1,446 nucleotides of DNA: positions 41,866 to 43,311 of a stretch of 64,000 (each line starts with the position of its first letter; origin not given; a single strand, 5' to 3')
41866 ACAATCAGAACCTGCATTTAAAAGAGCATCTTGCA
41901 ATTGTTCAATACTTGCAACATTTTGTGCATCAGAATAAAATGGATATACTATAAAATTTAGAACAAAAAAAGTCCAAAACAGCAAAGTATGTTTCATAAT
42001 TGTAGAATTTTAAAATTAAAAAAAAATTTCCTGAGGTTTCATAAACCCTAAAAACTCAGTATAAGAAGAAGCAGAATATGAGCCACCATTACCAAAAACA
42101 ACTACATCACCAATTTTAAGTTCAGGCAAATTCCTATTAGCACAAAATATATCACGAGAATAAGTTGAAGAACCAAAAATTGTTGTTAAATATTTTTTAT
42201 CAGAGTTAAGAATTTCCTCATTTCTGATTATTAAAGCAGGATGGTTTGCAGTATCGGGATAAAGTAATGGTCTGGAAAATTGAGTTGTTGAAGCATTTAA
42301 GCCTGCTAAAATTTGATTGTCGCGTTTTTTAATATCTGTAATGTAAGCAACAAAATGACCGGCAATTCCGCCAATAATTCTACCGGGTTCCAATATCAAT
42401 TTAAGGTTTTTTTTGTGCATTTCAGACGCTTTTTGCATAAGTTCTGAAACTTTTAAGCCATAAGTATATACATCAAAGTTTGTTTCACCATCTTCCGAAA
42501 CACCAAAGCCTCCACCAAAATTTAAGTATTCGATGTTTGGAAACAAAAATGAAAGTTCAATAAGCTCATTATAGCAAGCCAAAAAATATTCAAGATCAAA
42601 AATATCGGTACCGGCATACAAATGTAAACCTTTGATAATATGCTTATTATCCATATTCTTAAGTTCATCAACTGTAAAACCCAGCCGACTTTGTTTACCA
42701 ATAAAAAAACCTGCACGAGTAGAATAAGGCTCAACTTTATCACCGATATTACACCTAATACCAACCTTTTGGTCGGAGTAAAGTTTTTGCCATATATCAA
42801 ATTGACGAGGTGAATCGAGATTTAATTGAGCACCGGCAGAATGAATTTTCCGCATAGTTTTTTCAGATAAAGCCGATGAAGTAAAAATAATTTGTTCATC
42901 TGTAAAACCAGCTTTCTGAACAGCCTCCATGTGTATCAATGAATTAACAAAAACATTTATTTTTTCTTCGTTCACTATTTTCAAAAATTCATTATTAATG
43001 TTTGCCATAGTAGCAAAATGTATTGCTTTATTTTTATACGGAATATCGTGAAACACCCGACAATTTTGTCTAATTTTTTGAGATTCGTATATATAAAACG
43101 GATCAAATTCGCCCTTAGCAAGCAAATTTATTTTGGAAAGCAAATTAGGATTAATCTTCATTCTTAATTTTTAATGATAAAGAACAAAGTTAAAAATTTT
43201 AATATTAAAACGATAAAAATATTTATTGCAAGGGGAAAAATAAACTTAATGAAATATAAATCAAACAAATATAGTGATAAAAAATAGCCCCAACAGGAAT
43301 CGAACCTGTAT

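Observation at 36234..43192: Six-gene cluster: catalytically altered decarboxylase homolog + secreted beta-helix + GNAT-like + FemAB-like + two B12-radical SAM enzymes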

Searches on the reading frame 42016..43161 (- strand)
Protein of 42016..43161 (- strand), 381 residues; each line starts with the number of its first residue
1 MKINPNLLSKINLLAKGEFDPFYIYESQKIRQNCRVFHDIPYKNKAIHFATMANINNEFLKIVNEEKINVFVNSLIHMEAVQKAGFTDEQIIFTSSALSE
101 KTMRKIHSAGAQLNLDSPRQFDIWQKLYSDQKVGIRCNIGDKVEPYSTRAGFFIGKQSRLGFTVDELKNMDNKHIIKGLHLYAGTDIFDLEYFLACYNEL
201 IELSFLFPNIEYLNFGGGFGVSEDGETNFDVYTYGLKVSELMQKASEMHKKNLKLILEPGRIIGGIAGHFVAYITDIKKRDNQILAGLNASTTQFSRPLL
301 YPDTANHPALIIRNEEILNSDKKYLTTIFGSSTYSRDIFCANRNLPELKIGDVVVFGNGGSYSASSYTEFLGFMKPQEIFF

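Call 3: search_protein_families(library=pfam, proteins=[window:42016-43161:-], max_evalue=0.01)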
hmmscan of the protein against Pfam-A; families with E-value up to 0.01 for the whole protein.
window:42016-43161:- (381 aa): 2 families
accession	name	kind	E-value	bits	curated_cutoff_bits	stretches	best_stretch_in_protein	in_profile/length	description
PF02784.22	Orn_Arg_deC_N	-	1.8e-18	67.3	23.4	1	29-263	3-245/247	Pyridoxal-dependent decarboxylase, pyridoxal binding domain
PF00278.28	Orn_DAP_Arg_deC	-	1.7e-10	41.5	23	1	171-360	5-95/95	Pyridoxal-dependent decarboxylase, C-terminal sheet domain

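Call 4: search_protein_families(library=ncbifam, proteins=[window:42016-43161:-], max_evalue=0.01)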
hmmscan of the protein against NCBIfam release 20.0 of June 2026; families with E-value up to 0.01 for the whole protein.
window:42016-43161:- (381 aa): 8 families
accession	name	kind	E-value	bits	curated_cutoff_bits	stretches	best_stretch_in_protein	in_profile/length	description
TIGR01048.1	lysA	equivalog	2.2e-44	151.6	297.9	1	21-379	26-393/417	diaminopimelate decarboxylase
NF006515.0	PRK08961.1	equivalog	4.4e-37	127.5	802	1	20-371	503-849/861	bifunctional aspartate kinase/diaminopimelate decarboxylase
TIGR03099.1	dCO2ase_PEP1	hypoth_equivalog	1.1e-27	97.2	478.45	1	19-379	24-396/398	pyridoxal-dependent decarboxylase, exosortase A system-associated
TIGR01047.1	nspC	equivalog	1.2e-21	76.6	409.05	1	21-377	4-355/380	carboxynorspermidine decarboxylase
NF052544.1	OrLyDeCDokD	equivalog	5.9e-14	51.5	700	1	12-282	34-327/461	ornithine/lysine decarboxylase DokD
NF041039.1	FslC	exception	5e-13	48.6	500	1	42-379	53-401/418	rhizoferrin biosystnesis N-citrylornithine decarboxylase FslC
NF003763.0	PRK05354.1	equivalog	1.4e-05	23.9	369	1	162-283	225-365/636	biosynthetic arginine decarboxylase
TIGR01273.1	speA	equivalog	0.0001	20.9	624.1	1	159-282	214-356/624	arginine decarboxylase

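Call 10: find_homologous_proteins(query=window:42016-43161:-, max_evalue=1e-20)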
Query window:42016-43161:- (381 aa): 552 proteins with E <= 1e-20 among 3567 candidates; the best 120 are listed.
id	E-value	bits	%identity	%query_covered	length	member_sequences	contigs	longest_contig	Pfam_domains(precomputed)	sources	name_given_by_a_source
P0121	1.1e-254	862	100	100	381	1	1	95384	PF02784.23,PF00278.29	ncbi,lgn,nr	ncbi:MAG: hypothetical protein JXR68_04520 [Bacteroidales bacterium]|nr:hypothetical protein [Bacter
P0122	1.5e-190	651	74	100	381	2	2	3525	PF02784.23,PF00278.29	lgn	-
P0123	2.9e-179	614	71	100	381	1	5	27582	PF02784.23,PF00278.29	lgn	-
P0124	4.6e-173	594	70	100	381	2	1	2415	PF02784.23,PF00278.29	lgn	-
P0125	2.1e-165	569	67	97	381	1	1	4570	PF02784.23,PF00278.29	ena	-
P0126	2.4e-164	565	65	100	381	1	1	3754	PF02784.23,PF00278.29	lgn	-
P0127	1.0e-158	546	62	100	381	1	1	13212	PF02784.23,PF00278.29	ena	-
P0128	3.8e-157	541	62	100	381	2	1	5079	PF02784.23,PF00278.29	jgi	jgi:diaminopimelate decarboxylase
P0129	6.4e-157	541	62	100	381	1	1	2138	PF02784.23,PF00278.29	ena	-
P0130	1.2e-156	540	61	100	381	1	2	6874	PF02784.23,PF00278.29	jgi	jgi:diaminopimelate decarboxylase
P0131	1.8e-156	539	62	100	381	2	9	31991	PF02784.23,PF00278.29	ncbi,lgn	-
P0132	5.8e-155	534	61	100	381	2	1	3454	PF02784.23,PF00278.29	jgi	-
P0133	7.8e-155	534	61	100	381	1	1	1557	PF02784.23,PF00278.29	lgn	-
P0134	2.4e-154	532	60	100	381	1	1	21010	PF02784.23,PF00278.29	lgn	-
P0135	5.5e-154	531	60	100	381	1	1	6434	PF02784.23,PF00278.29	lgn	-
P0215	1.5e-146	506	57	100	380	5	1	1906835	PF02784.23,PF00278.29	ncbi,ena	-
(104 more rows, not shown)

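Call 13: find_encoding_contigs(protein=P0215, flank=10000, max_places=2)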
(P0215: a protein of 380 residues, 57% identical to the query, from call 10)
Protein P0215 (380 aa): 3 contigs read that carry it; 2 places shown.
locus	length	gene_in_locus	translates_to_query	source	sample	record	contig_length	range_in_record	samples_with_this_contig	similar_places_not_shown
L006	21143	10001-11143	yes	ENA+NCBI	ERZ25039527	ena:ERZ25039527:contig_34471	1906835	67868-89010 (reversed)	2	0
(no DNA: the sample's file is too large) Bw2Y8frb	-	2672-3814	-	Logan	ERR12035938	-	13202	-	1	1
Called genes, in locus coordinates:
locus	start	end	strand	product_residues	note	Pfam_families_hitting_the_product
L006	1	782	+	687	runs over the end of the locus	PF25062:ARM_TT21_N (faint), PF07719:TPR_2 (faint), PF12895:ANAPC3 (faint), PF14559:TPR_19 (weak)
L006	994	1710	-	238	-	PF00106:adh_short, PF08659:KR, PF13561:adh_short_C2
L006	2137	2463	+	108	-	-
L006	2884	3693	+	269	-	-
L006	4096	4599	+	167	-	-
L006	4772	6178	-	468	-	PF07690:MFS_1, PF13347:MFS_2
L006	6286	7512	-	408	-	PF01553:Acyltransferase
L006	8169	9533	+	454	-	PF27533:CapK_C (weak)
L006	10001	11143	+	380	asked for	PF00278:Orn_DAP_Arg_deC, PF02784:Orn_Arg_deC_N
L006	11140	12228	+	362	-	-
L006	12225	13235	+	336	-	PF13480:Acetyltransf_6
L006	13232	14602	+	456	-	PF02310:B12-binding (weak), PF04055:Radical_SAM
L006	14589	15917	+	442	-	PF04055:Radical_SAM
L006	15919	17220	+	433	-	PF02310:B12-binding (weak), PF04055:Radical_SAM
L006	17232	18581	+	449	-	PF02310:B12-binding, PF04055:Radical_SAM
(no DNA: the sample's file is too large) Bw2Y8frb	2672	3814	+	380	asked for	PF00278:Orn_DAP_Arg_deC, PF02784:Orn_Arg_deC_N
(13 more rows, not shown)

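Call 15: search_solved_structures(query=window:42016-43161:-, show_alignments=2, max_evalue=0.00001)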
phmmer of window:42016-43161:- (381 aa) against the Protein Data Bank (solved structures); distinct sequences matched with E-value up to 0.00001: 39.
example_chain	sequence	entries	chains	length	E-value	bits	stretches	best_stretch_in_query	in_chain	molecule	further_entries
2yxx_A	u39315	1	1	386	7.5e-25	91.1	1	18-379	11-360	Diaminopimelate decarboxylase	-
3n29_A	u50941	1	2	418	8.5e-20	74.5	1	20-377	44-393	Carboxynorspermidine decarboxylase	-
2p3e_A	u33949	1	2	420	9.5e-19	71.1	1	15-366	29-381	Diaminopimelate decarboxylase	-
2qgh_A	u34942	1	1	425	4.7e-17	65.5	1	20-370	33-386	Diaminopimelate decarboxylase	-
3c5q_A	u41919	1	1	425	4.8e-17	65.5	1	20-370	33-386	Diaminopimelate decarboxylase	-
1knw_A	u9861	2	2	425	1.9e-16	63.5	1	15-370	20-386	Diaminopimelate decarboxylase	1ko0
7jpj_A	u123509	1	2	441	5.1e-14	55.5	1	20-368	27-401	Diaminopimelate decarboxylase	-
7kh2_A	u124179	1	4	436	2.1e-13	53.5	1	18-379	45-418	N-citrylornithine decarboxylase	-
6n2a_A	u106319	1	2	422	2.9e-13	53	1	15-378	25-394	Diaminopimelate decarboxylase 1, chloroplastic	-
6n2f_A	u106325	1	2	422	4.4e-13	52.4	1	16-378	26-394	Diaminopimelate decarboxylase 2, chloroplastic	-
3vab_A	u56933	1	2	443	1.5e-12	50.6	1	14-364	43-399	Diaminopimelate decarboxylase 1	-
2j66_A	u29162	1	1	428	3.9e-12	49.3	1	10-379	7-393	BTRK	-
7ru7_A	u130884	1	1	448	4.2e-12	49.2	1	10-379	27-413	L-glutamyl-[BtrI acyl-carrier protein] decarboxylase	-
6knk_A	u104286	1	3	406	8.8e-12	48.1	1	44-380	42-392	Probable diaminopimelate decarboxylase protein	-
6knh_A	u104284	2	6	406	9e-12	48.1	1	44-380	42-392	Probable diaminopimelate decarboxylase protein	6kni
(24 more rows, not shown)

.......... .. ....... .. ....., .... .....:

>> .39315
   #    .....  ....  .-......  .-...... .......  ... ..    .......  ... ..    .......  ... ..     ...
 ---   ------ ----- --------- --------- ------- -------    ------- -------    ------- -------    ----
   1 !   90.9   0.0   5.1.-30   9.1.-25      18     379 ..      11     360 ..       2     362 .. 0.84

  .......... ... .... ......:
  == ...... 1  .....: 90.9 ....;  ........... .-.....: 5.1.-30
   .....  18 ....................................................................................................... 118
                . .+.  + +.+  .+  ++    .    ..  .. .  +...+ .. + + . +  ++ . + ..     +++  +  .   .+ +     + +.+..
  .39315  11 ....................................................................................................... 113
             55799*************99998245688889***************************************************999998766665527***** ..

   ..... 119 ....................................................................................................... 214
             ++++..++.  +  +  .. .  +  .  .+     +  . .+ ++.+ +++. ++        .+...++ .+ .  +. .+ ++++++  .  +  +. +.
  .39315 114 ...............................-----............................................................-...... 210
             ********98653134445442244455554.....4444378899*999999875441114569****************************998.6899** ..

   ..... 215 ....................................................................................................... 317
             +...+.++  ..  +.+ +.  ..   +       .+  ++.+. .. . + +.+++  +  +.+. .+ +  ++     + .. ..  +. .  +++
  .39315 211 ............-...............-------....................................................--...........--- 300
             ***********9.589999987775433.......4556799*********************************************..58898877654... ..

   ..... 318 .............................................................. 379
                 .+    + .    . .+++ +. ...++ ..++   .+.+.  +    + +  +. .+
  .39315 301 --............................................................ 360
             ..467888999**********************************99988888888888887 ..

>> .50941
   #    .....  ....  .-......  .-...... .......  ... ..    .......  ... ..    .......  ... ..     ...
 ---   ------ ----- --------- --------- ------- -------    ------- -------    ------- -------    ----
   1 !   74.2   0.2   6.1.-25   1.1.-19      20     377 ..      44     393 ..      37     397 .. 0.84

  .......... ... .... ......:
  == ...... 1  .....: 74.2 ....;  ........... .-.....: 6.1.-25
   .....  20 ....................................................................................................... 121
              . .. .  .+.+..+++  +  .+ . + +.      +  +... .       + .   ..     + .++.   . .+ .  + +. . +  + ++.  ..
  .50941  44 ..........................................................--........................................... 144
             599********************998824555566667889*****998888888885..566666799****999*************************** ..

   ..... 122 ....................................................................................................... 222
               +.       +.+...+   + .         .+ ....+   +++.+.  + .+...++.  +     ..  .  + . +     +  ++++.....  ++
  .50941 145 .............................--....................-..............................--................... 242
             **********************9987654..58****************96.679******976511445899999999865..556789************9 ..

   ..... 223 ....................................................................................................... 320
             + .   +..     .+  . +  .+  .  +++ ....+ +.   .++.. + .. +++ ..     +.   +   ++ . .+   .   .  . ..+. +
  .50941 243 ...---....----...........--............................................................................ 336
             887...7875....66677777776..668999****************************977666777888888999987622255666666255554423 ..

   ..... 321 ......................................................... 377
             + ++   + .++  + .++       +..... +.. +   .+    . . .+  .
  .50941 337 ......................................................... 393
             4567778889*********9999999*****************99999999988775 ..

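Call 53: search_protein_families(library=padloc, proteins=[window:42016-43161:-], max_evalue=0.001)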
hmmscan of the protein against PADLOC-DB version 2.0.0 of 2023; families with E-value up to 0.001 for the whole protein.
window:42016-43161:- (381 aa): 0 families

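Call 62: search_protein_representatives(protein=window:42016-43161:-)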
Query: 381 residues. Proteins with E-value up to 0.001 (for the whole library): 3536; up to 1e-10: 1068; up to 1e-30: 77. The best 150 are listed.
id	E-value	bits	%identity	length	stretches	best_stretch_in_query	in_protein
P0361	2.8e-106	372.3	46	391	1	3-380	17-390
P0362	1.1e-89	317.6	47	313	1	4-307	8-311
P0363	1.4e-85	304.2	57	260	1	52-283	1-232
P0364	3.0e-85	303.1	40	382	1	19-380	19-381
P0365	8.3e-75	268.7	49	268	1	113-378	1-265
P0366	6.9e-72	259.1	52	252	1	20-248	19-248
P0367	1.8e-71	257.7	39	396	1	17-379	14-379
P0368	1.4e-70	254.8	47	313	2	133-380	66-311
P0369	2.8e-68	247.3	40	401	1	20-380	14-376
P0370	9.2e-68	245.5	46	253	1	4-247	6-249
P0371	7.7e-64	232.6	36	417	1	15-380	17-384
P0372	8.3e-61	222.7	33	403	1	20-380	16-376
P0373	1.2e-60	222.1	44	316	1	19-246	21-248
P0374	1.5e-60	221.9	38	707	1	20-378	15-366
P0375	1.3e-57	212.2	34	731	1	20-380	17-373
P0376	9.1e-57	209.4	44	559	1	133-372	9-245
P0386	3.1e-45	171.4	32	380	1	20-378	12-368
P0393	5.0e-42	160.9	30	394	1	13-377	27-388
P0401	1.3e-38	149.6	28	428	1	16-380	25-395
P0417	1.2e-34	136.6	28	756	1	11-379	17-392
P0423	7.7e-34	133.9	27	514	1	18-381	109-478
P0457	8.5e-28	114.0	29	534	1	20-380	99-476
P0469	1.2e-26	110.3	25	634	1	12-378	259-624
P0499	7.5e-24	101.1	27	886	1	20-364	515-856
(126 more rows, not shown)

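Call 64: search_protein_families(library=pfam, proteins=[P0374, P0375, P0417, P0423, P0457, P0376, P0469, P0499], max_evalue=0.001)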
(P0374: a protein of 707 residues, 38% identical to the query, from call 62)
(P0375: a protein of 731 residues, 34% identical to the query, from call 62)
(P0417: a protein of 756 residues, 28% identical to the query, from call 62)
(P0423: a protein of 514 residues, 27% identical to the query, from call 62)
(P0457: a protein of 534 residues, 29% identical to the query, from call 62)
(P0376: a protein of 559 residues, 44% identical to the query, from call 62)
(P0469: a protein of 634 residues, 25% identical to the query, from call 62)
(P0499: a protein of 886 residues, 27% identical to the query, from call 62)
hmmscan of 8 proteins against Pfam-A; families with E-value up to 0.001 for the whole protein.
P0374 (707 aa): 5 families
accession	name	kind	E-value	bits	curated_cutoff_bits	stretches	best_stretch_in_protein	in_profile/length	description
PF01564.23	Spermine_synth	-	1.3e-34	119.8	22.9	1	449-630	2-178/186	Spermine/spermidine synthase domain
PF02784.22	Orn_Arg_deC_N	-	2.2e-26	93.2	23.4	1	26-255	5-245/247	Pyridoxal-dependent decarboxylase, pyridoxal binding domain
PF17284.7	Spermine_synt_N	-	9.9e-14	51.4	22.1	1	393-445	1-53/53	Spermidine synthase tetramerisation domain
PF00278.28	Orn_DAP_Arg_deC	-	1.5e-11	44.8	23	1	17-348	1-95/95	Pyridoxal-dependent decarboxylase, C-terminal sheet domain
PF05430.17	Methyltransf_30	-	9.8e-05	22.7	22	1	516-593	24-100/124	S-adenosyl-L-methionine-dependent methyltransferase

P0375 (731 aa): 7 families
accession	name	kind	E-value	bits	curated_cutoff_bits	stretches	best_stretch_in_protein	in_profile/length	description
PF02784.22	Orn_Arg_deC_N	-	3.6e-25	89.2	23.4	1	27-260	4-245/247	Pyridoxal-dependent decarboxylase, pyridoxal binding domain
PF13649.12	Methyltransf_25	-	3.2e-15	57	27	1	523-617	1-97/97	Methyltransferase domain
PF00278.28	Orn_DAP_Arg_deC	-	1.5e-13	51.3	23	1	19-353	1-95/95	Pyridoxal-dependent decarboxylase, C-terminal sheet domain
PF08241.18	Methyltransf_11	-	6.8e-13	49.5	21.2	1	524-621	1-95/95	Methyltransferase domain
PF02353.26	CMAS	-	5.4e-11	42.8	27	1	508-620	51-163/273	Mycolic acid cyclopropane synthetase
PF08242.18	Methyltransf_12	-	1.3e-10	42.3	30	1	524-619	1-98/98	Methyltransferase domain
PF13847.12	Methyltransf_31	-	1.1e-09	38.5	27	1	519-630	3-118/145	Methyltransferase domain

P0417 (756 aa): 2 families
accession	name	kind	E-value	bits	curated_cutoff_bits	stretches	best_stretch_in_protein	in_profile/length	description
PF02784.22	Orn_Arg_deC_N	-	5.1e-27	95.2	23.4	1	36-277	4-246/247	Pyridoxal-dependent decarboxylase, pyridoxal binding domain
PF00278.28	Orn_DAP_Arg_deC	-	2.9e-12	47.1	23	1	210-373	5-95/95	Pyridoxal-dependent decarboxylase, C-terminal sheet domain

P0423 (514 aa): 2 families
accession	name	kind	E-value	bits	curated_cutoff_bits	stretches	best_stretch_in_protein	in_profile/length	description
PF02784.22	Orn_Arg_deC_N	-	1.3e-17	64.4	23.4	1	122-361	5-245/247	Pyridoxal-dependent decarboxylase, pyridoxal binding domain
PF00278.28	Orn_DAP_Arg_deC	-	1.3e-11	45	23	1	114-457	2-95/95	Pyridoxal-dependent decarboxylase, C-terminal sheet domain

P0457 (534 aa): 3 families
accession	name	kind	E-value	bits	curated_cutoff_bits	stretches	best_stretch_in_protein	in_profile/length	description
PF02784.22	Orn_Arg_deC_N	-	4.3e-23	82.4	23.4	1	108-361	3-247/247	Pyridoxal-dependent decarboxylase, pyridoxal binding domain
PF00278.28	Orn_DAP_Arg_deC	-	4.8e-11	43.2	23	1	198-456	5-95/95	Pyridoxal-dependent decarboxylase, C-terminal sheet domain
PF01168.26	Ala_racemase_N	-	0.00075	19.7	24.1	0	156-280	53-156/220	Alanine racemase, N-terminal domain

P0376 (559 aa): 1 family
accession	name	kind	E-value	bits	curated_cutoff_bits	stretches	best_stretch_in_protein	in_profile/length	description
PF02784.22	Orn_Arg_deC_N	-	4e-08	33.4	23.4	1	52-138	154-245/247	Pyridoxal-dependent decarboxylase, pyridoxal binding domain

P0469 (634 aa): 3 families
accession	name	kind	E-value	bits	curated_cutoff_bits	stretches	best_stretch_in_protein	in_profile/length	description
PF02784.22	Orn_Arg_deC_N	-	5.2e-43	147.6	23.4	1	275-517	2-247/247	Pyridoxal-dependent decarboxylase, pyridoxal binding domain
PF00278.28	Orn_DAP_Arg_deC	-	4.5e-24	85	23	1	269-606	1-95/95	Pyridoxal-dependent decarboxylase, C-terminal sheet domain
PF00696.33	AA_kinase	-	2.1e-19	70.6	24.9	1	1-240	2-201/234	Amino acid kinase family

P0499 (886 aa): 4 families
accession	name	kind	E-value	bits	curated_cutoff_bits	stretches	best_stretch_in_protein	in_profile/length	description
PF00696.33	AA_kinase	-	5.1e-42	144.6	24.9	1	24-303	2-232/234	Amino acid kinase family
PF02784.22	Orn_Arg_deC_N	-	2.9e-39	135.4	23.4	1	524-760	4-247/247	Pyridoxal-dependent decarboxylase, pyridoxal binding domain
PF00278.28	Orn_DAP_Arg_deC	-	5.9e-23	81.4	23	1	680-852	5-95/95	Pyridoxal-dependent decarboxylase, C-terminal sheet domain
PF22468.2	ACT_9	-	6.6e-12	45.5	27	2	341-382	2-43/61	ACT domain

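Call 67: find_encoding_contigs(protein=P0374, flank=8000, max_places=3)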
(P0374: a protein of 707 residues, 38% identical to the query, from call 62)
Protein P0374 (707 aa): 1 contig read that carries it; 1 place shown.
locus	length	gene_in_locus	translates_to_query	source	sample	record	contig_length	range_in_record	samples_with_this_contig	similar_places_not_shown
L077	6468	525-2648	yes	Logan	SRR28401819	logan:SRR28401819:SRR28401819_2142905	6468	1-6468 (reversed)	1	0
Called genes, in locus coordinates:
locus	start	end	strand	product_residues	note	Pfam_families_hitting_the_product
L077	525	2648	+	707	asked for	PF00278:Orn_DAP_Arg_deC, PF02784:Orn_Arg_deC_N, PF17284:Spermine_synt_N, PF01564:Spermine_synth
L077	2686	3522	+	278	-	PF02353:CMAS, PF05175:MTS (weak), PF13489:Methyltransf_23, PF08241:Methyltransf_11, PF08242:Methyltransf_12, PF13649:Methyltransf_25, PF13847:Methyltransf_31 (weak)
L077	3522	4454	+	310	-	PF01564:Spermine_synth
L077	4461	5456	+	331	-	PF00892:EamA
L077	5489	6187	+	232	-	PF01168:Ala_racemase_N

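Call 68: find_encoding_contigs(protein=P0369, flank=8000, max_places=2)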
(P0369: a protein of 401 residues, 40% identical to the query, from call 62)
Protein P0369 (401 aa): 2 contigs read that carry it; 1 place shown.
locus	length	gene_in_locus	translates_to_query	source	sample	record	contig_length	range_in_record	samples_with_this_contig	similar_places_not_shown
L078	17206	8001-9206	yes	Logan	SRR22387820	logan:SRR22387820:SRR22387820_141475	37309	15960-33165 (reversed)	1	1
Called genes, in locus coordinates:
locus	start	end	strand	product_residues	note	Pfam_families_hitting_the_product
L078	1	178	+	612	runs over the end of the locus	PF01663:Phosphodiest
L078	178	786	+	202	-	-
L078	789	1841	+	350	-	PF14399:BtrH_N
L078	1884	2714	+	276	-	PF00106:adh_short, PF08659:KR, PF13561:adh_short_C2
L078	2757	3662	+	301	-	PF13292:DXP_synthase_N (faint), PF00456:Transketolase_N, PF00676:E1_dh, PF09364:XFP_N (faint)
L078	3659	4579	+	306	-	PF02779:Transket_pyr, PF02780:Transketolase_C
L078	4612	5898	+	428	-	PF04055:Radical_SAM, PF13186:SPASM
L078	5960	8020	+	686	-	PF02310:B12-binding, PF04055:Radical_SAM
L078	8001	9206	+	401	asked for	PF00278:Orn_DAP_Arg_deC, PF02784:Orn_Arg_deC_N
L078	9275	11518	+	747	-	PF02310:B12-binding (faint), PF04055:Radical_SAM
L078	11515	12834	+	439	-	PF19289:PmbA_TldD_3rd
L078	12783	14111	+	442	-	-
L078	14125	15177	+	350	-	-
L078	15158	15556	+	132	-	-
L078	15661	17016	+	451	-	PF01663:Phosphodiest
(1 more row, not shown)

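Call 69: find_encoding_contigs(protein=P0372, flank=8000, max_places=2)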
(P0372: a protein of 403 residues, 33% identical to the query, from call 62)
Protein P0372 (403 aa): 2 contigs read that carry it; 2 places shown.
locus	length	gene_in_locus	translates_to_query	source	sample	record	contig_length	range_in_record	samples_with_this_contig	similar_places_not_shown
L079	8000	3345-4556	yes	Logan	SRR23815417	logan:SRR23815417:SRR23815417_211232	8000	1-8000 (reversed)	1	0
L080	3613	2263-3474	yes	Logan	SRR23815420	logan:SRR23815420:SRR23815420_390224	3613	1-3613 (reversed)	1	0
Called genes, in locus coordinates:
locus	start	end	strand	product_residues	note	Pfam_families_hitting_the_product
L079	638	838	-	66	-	PF00196:GerE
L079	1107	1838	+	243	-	-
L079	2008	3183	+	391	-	PF00083:Sugar_tr (weak), PF07690:MFS_1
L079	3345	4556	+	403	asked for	PF00278:Orn_DAP_Arg_deC, PF02784:Orn_Arg_deC_N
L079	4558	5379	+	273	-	PF02353:CMAS, PF13489:Methyltransf_23, PF08241:Methyltransf_11, PF08242:Methyltransf_12, PF13649:Methyltransf_25, PF13847:Methyltransf_31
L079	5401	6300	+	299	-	PF17284:Spermine_synt_N (weak), PF01564:Spermine_synth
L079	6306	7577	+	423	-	PF02655:ATP-grasp_3 (weak)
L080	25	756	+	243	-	-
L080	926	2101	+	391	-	PF00083:Sugar_tr (weak), PF07690:MFS_1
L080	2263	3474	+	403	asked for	PF00278:Orn_DAP_Arg_deC, PF02784:Orn_Arg_deC_N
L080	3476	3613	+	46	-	?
